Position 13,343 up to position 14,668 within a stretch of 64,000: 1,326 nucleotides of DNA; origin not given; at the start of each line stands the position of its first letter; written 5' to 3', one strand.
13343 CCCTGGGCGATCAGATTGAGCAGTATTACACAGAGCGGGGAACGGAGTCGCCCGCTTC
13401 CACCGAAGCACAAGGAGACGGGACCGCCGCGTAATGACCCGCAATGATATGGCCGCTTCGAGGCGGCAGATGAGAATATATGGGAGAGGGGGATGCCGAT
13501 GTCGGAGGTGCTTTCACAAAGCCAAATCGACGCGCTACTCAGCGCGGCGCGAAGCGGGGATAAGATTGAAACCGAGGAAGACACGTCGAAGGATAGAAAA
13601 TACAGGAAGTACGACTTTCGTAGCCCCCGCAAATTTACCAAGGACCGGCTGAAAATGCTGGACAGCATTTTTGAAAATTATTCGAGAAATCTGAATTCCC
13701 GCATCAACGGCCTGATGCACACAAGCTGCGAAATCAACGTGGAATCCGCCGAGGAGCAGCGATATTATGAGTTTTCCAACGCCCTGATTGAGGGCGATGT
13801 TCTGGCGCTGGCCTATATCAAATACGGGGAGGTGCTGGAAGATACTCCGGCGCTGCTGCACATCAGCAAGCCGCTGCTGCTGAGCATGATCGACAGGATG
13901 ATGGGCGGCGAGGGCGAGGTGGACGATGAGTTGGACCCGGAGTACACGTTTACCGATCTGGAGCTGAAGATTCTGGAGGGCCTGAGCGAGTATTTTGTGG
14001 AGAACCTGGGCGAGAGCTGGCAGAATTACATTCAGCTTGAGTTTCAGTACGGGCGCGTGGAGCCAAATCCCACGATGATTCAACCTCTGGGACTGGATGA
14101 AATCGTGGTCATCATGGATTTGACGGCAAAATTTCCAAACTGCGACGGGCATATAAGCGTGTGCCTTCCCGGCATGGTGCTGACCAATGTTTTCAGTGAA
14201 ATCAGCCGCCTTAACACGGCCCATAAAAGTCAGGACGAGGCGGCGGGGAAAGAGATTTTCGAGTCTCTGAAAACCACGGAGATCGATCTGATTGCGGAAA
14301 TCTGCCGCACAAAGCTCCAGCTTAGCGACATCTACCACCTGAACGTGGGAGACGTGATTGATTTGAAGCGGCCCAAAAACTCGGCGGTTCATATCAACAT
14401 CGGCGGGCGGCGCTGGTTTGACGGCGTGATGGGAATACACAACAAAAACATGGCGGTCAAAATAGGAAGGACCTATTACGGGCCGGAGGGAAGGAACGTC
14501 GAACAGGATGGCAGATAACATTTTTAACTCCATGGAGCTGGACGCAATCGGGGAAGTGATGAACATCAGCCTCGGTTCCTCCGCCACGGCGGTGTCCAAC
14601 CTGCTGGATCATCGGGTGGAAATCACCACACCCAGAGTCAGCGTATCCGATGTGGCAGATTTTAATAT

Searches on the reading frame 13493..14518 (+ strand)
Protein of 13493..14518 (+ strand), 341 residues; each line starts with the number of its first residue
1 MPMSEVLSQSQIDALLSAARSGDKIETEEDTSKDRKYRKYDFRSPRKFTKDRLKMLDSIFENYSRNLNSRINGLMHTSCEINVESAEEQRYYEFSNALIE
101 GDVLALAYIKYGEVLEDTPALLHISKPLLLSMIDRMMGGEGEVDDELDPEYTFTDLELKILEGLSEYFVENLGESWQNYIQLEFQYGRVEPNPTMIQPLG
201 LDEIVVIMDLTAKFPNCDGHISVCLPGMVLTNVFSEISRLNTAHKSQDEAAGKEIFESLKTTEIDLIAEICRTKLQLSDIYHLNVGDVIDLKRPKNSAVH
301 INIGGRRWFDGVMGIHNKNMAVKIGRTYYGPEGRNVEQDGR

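Call 3: search_protein_families(library=pfam, proteins=[window:13493-14518:+], max_evalue=0.01)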
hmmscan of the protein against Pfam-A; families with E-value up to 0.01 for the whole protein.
window:13493-14518:+ (341 aa): 2 families
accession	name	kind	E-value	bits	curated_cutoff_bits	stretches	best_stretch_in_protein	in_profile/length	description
PF02154.20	FliM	-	1e-33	117.3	27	1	40-233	1-188/192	Flagellar motor switch protein FliM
PF01052.25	FliMN_C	-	5.4e-18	65.1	23.8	1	258-326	2-70/73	Type III flagellar switch regulator (C-ring) FliN C-term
